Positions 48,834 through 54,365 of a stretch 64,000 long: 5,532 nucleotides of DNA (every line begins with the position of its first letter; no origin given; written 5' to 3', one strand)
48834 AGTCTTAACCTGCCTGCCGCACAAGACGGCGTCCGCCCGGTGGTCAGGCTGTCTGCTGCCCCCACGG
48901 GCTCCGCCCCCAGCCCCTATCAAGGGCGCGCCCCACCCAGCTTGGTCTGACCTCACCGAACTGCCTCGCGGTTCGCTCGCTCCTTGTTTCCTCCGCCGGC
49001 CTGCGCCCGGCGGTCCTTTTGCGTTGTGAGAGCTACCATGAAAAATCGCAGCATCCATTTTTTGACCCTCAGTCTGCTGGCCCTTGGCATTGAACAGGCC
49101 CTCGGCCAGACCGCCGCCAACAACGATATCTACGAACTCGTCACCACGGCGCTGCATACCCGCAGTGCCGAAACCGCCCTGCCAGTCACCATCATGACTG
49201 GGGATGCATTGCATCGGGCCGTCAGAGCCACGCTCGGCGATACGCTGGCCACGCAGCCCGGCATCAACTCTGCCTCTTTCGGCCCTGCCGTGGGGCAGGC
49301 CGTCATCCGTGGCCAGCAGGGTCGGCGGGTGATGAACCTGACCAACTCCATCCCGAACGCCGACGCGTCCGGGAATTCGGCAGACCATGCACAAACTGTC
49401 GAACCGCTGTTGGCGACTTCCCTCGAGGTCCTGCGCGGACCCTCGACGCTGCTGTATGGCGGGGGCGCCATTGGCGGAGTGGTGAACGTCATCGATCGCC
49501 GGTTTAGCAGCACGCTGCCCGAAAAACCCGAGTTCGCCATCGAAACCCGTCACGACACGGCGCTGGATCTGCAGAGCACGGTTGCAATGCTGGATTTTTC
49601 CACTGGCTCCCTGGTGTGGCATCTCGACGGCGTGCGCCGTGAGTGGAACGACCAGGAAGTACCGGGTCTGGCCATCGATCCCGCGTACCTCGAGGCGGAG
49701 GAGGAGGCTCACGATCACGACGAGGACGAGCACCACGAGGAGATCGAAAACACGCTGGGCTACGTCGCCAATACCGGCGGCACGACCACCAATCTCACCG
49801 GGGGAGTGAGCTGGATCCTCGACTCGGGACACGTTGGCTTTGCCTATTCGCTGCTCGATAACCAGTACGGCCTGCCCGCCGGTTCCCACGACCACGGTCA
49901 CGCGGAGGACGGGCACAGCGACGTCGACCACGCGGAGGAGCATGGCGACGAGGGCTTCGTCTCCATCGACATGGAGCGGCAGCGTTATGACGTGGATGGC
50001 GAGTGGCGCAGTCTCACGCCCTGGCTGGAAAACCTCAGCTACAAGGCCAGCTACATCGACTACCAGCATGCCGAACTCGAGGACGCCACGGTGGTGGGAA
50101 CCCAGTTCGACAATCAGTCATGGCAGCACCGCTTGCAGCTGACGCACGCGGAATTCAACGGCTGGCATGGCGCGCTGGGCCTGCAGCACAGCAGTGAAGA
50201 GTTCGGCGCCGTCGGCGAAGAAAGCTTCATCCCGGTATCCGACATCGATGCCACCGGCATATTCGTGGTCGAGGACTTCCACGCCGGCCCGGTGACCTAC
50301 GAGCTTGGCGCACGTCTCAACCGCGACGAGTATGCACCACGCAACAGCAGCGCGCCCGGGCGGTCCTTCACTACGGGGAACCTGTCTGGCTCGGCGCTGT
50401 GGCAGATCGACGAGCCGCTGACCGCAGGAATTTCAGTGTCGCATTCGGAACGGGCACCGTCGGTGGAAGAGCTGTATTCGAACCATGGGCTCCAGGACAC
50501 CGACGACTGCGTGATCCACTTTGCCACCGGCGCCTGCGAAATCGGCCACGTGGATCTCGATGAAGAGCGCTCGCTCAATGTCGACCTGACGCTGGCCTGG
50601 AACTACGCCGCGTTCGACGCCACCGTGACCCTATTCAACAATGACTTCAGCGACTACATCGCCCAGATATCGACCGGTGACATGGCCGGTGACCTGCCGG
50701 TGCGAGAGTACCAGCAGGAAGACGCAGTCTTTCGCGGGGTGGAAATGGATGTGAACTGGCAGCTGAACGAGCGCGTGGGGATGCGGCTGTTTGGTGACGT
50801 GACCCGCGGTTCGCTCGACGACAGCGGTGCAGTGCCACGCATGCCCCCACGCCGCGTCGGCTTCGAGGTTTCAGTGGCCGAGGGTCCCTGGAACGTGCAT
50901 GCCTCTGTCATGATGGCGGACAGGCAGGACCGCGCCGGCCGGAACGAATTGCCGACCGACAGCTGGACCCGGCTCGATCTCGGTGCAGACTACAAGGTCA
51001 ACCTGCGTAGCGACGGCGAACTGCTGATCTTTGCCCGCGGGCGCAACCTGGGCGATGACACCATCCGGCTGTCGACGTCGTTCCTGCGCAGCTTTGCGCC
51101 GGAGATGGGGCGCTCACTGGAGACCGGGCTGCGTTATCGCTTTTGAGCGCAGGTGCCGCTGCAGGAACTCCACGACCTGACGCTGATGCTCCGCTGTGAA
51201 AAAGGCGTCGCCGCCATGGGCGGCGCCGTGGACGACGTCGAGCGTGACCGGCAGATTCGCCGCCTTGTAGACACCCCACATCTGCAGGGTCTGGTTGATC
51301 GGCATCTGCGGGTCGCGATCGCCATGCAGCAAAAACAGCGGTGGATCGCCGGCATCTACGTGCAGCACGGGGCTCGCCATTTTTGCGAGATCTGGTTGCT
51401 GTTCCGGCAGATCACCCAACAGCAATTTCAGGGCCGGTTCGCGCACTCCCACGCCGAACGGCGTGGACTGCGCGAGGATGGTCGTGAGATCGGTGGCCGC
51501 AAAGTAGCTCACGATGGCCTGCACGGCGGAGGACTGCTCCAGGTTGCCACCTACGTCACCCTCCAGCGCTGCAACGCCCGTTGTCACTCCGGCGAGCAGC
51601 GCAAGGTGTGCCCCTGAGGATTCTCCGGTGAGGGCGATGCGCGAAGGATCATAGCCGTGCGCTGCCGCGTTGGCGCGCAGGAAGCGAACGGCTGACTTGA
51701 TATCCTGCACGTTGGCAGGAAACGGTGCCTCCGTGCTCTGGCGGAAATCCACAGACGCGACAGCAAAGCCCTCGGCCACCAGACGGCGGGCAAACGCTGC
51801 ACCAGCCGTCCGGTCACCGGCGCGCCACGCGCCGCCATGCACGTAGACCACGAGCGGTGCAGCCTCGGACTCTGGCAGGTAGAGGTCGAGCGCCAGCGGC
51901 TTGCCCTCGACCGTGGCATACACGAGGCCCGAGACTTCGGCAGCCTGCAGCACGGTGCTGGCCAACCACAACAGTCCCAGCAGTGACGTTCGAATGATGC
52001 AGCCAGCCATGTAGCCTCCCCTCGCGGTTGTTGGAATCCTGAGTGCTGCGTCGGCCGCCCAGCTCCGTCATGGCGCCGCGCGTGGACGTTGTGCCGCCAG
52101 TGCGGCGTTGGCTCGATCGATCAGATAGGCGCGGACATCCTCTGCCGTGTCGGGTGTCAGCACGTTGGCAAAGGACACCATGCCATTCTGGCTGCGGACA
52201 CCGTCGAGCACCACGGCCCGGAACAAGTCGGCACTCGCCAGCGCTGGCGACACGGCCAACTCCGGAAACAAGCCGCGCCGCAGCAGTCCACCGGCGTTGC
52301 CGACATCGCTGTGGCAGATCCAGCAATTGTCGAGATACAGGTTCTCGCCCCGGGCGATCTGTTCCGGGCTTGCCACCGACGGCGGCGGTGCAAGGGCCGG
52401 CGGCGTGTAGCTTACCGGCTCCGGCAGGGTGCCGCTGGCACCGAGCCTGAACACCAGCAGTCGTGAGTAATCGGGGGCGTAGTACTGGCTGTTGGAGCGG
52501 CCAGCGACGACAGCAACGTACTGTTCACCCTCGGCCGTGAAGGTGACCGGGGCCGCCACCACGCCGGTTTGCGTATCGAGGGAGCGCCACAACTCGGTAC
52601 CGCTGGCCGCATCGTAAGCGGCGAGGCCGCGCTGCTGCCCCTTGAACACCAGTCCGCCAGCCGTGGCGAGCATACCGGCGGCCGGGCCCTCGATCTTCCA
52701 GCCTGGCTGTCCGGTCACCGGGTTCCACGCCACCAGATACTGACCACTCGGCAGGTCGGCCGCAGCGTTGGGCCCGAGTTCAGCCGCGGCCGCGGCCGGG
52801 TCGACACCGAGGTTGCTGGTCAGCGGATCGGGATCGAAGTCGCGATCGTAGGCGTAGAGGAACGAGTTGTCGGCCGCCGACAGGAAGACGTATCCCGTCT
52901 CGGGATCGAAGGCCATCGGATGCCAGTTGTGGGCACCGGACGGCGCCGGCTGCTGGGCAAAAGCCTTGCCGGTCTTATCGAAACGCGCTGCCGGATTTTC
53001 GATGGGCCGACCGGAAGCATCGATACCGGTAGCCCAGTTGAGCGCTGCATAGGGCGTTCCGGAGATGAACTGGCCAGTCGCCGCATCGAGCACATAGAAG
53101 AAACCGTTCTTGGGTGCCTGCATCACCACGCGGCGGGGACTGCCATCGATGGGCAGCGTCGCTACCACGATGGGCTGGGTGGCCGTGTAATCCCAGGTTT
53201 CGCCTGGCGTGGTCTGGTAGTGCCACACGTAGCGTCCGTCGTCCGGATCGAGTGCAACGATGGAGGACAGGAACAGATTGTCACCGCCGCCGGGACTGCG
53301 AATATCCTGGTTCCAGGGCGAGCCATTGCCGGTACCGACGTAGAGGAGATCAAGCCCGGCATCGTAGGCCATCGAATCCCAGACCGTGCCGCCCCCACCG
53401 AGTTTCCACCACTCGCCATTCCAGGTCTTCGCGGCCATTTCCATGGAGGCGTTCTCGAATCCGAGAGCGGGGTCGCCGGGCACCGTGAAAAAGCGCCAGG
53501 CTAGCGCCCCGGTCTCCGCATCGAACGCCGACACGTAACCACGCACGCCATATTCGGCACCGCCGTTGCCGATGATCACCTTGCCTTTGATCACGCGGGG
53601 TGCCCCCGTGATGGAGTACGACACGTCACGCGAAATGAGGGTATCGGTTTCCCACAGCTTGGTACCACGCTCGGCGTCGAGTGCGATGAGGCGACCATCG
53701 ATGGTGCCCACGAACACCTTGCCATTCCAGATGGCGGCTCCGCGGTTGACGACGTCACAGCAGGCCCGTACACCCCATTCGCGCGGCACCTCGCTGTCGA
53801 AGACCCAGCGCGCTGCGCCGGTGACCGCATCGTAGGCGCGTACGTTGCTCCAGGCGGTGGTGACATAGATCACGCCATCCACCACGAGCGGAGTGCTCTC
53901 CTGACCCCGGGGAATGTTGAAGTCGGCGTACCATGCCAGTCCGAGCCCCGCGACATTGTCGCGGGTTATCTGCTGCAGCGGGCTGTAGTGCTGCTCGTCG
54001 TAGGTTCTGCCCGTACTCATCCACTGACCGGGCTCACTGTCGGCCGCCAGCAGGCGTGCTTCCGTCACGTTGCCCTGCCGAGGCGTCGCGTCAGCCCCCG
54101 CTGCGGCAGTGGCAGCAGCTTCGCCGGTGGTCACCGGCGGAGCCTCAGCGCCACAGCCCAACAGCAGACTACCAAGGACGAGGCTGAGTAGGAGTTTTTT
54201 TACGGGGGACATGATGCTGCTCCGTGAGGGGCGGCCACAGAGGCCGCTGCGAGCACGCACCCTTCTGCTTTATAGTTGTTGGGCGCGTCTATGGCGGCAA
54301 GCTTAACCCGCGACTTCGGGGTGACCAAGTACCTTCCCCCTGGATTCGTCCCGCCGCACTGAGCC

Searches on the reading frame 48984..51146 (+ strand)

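Call 25: search_protein_families(library=pfam, proteins=[window:48984-51146:+], max_evalue=0.001)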
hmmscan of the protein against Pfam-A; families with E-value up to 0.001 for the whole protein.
window:48984-51146:+ (720 aa): 2 families
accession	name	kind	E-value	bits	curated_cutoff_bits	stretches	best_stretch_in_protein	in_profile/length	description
PF00593.30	TonB_dep_Rec_b-barrel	-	3.2e-36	126.6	27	1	292-689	27-436/436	TonB dependent receptor-like, beta-barrel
PF07715.20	Plug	-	2.1e-17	64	23.9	1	63-166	4-107/107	TonB-dependent Receptor Plug Domain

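Call 49: search_protein_families(library=ncbifam, proteins=[window:48984-51146:+], max_evalue=0.0001)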
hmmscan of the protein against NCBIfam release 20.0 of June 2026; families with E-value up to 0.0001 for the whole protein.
window:48984-51146:+ (720 aa): 19 families
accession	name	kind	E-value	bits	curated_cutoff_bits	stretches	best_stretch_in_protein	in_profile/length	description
NF038289.1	Zn_piracy_ZnuD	exception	5.1e-113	379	950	1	25-720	5-685/685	zinc piracy TonB-dependent receptor ZnuD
TIGR01785.1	TonB-hemin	subfamily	6.1e-30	104.3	316.85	2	416-719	358-676/677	TonB-dependent heme/hemoglobin receptor family protein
TIGR01786.1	TonB-hemlactrns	subfamily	1.9e-29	102.6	323.75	2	434-673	403-669/719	TonB-dependent hemoglobin/transferrin/lactoferrin family receptor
NF010010.0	PRK13483.1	equivalog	6.9e-17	60.7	927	2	31-176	15-167/660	ligand-gated channel protein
NF010038.0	PRK13513.1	equivalog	5.1e-16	58.4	942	2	20-176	7-169/659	ligand-gated channel protein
NF010048.1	PRK13524.1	subfamily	5.3e-15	54.9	493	2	475-598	477-606/744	FepA family TonB-dependent siderophore receptor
TIGR01778.1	TonB-copper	equivalog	1.8e-13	50.1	472.45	1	480-654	396-558/637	TonB-dependent copper receptor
TIGR01779.1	TonB-B12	equivalog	3.1e-13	49.1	599.7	1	38-184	18-164/614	TonB-dependent vitamin B12 receptor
NF010051.0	PRK13528.1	subfamily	6.9e-13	47.7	583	2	506-561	499-555/727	FepA family TonB-dependent siderophore receptor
NF007926.1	PRK10641.1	equivalog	9e-12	44.3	836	1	37-173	16-155/617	TonB-dependent vitamin B12 receptor BtuB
TIGR01783.1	TonB-siderophor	subfamily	2.5e-10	39.6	223.5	0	526-720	450-649/649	TonB-dependent siderophore receptor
NF010011.0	PRK13484.1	equivalog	4.2e-10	38.5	1197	0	104-172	86-159/682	IreA family TonB-dependent siderophore receptor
NF010650.0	PRK14049.1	equivalog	2.7e-09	35.8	904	1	55-269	73-279/729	ferrioxamine B receptor precursor protein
NF007478.2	PRK10064.1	equivalog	1.5e-07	30.1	745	1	33-177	14-163/663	catecholate siderophore receptor CirA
NF010012.0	PRK13486.1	equivalog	3.4e-07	29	924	1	43-173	21-159/696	TonB-dependent receptor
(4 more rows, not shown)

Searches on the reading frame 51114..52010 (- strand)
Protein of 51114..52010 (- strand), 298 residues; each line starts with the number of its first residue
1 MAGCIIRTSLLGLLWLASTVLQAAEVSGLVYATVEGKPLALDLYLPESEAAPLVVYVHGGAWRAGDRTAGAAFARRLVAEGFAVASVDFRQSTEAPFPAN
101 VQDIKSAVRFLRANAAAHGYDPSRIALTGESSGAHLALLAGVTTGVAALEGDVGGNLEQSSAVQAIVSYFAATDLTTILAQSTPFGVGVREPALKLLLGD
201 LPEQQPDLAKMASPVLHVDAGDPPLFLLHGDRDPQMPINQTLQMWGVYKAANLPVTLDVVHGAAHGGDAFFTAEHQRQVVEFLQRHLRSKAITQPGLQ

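Call 25: search_protein_families(library=pfam, proteins=[window:51114-52010:-], max_evalue=0.001)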
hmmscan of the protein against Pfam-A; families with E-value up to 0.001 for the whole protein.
window:51114-52010:- (298 aa): 8 families
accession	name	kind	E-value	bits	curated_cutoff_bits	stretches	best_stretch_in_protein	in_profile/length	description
PF20434.5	BD-FAE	-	2.9e-60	203.9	26.8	1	41-244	1-211/215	BD-FAE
PF07859.19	Abhydrolase_3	-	1e-21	78.1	25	1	54-266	1-207/210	alpha/beta hydrolase fold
PF00326.27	Peptidase_S9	-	3.1e-10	40.3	22.6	1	203-288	123-211/213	Prolyl oligopeptidase family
PF00135.34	COesterase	-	8.8e-09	35.3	27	1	39-138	86-198/515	Carboxylesterase family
PF12697.13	Abhydrolase_6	-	1.6e-06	29.4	26.3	1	54-281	1-216/217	Alpha/beta hydrolase family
PF12146.15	Hydrolase_4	-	3.9e-05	23.5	27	0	51-141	4-94/239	Serine aminopeptidase, S33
PF02230.22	Abhydrolase_2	-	4.6e-05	23.8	23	0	85-144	70-126/217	Phospholipase/Carboxylesterase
PF02129.25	Peptidase_S15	-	0.00028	21.1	23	0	36-142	2-114/262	X-Pro dipeptidyl-peptidase (S15 family)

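Call 49: search_protein_families(library=ncbifam, proteins=[window:51114-52010:-], max_evalue=0.0001)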
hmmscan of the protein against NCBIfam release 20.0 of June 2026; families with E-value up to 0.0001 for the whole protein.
window:51114-52010:- (298 aa): 13 families
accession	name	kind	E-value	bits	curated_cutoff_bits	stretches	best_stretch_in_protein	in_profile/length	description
NF052354.1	EstLipQMycob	equivalog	3.9e-32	111.4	700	1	23-246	134-354/418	esterase LipQ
NF058653.1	LipP1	equivalog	4.6e-23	81.5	350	1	35-139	54-160/300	LipP1 family hormone-sensitive lipase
NF033149.0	CHL_hydrolase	equivalog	4.2e-19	68.6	500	1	33-138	55-163/310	chloramphenicol hydrolase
NF007547.0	PRK10162.1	equivalog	6e-16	58.3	389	1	38-140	71-174/321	acetyl esterase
NF058665.1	HaHSL_fam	equivalog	4.1e-14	52.6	320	1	36-139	46-143/260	hormone-sensitive lipase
NF041902.1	pecacetest_PaeX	equivalog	3.1e-10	39.6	550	1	70-266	95-282/318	pectin acetylesterase PaeX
NF058651.1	GESAG_HSLs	subfamily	8.4e-10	38.2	430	1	51-138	67-151/296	GESAG motif subfamily hormone-sensitive lipase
NF058649.1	GTSAG_HSLs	subfamily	4.1e-09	36.3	380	1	47-288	87-309/312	GTSAG motif subfamily hormone-sensitive lipase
NF052620.1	AryltfaseLP1002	equivalog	7.9e-09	35.2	300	1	49-169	30-152/265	lp_1002 family arylesterase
NF050058.1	e_dPHAscl_type1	hypoth_equivalog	1.2e-07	31.5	150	1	36-143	5-124/276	extracellular catalytic domain type 1 short-chain-length polyhydroxyalkanoate depolymerase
NF058650.1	GCSAG_HSLs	subfamily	3.1e-07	30.2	410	1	50-272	84-291/314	GCSAG motif subfamily hormone-sensitive lipase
NF041556.1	tannase_B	equivalog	4.3e-06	26.3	300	1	79-170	103-204/463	subtype B tannase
NF042968.1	AcxylEst_AxeA1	equivalog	3.3e-05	22.4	700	1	29-138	27-135/459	acetylxylan esterase AxeA1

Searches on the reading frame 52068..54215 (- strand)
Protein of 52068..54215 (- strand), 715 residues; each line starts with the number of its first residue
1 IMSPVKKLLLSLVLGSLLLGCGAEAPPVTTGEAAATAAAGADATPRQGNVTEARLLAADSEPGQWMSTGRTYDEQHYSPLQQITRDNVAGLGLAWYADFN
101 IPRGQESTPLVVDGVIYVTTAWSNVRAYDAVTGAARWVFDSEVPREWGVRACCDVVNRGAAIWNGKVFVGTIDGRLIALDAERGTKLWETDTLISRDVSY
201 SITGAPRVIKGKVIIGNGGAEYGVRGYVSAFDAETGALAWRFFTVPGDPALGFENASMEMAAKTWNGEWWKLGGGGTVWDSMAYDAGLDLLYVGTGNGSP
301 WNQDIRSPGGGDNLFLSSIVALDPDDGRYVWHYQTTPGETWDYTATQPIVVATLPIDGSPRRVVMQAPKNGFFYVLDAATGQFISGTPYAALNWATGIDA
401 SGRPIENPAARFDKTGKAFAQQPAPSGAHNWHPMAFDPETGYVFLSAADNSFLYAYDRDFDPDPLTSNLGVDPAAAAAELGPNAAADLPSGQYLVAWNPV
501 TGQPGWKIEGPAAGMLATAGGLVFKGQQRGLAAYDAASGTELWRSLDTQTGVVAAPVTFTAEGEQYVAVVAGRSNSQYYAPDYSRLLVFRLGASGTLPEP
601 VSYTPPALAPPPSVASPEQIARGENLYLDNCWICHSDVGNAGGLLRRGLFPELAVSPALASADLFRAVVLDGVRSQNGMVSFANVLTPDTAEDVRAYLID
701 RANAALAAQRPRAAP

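Call 4: search_protein_families(library=pfam, proteins=[window:52068-54215:-], max_evalue=0.01)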
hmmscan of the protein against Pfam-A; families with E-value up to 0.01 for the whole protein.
window:52068-54215:- (715 aa): 4 families
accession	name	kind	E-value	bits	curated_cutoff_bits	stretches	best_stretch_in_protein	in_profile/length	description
PF01011.28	PQQ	-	6e-71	240.3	26.7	2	65-384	1-335/595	Glucose/ethanol/alcohol dehydrogenase, beta-propeller domain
PF13360.13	PQQ_2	-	4.8e-24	85.7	27.6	3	158-313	27-154/233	Outer membrane protein assembly factor BamB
PF13442.11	Cytochrome_CBB3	-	6.1e-07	30.1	27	1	619-698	2-68/68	Cytochrome C oxidase, cbb3-type, subunit III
PF13570.13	Beta-prop_ACSF4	-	8.4e-07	29.1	133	1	107-242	95-210/329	Beta-alanine-activating enzyme, beta-propeller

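Call 5: search_protein_families(library=ncbifam, proteins=[window:52068-54215:-], max_evalue=0.01)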
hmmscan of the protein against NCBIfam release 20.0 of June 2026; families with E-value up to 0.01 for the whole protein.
window:52068-54215:- (715 aa): 9 families
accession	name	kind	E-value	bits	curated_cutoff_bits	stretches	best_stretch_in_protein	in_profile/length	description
TIGR03075.1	PQQ_enz_alc_DH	subfamily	2.9e-172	574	480.05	1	47-573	3-528/530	PQQ-dependent dehydrogenase, methanol/ethanol family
TIGR04528.1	acido_non_PQQ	subfamily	2.7e-104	349.7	650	1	64-573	5-486/493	acido-empty-quinoprotein group A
TIGR03074.1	PQQ_membr_DH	subfamily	1.3e-48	165.4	832.65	2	51-385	145-502/783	membrane-bound PQQ-dependent dehydrogenase, glucose/quinate/shikimate family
TIGR03300.1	assembly_YfgL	equivalog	6.2e-18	64.6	285.2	2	158-241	99-170/377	outer membrane protein assembly factor BamB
NF008351.0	PRK11138.1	equivalog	7.4e-15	54.3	423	1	108-242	64-186/394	outer membrane protein assembly factor BamB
NF050122.1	bc1_QcrC_actin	exception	0.00024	20.5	200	1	618-700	134-210/253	cytochrome bc1 complex diheme cytochrome c subunit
NF045930.1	Cytc6PetJCyano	equivalog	0.0014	18.6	135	1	615-703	23-107/110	cytochrome c6 PetJ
NF050114.1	Rv3212_fam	equivalog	0.0034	16.6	150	0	99-140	58-98/393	Rv3212 family protein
NF011054.0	PRK14486.1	equivalog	0.0062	16.1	447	1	617-700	212-289/294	putative bifunctional cbb3-type cytochrome c oxidase subunit II/cytochrome c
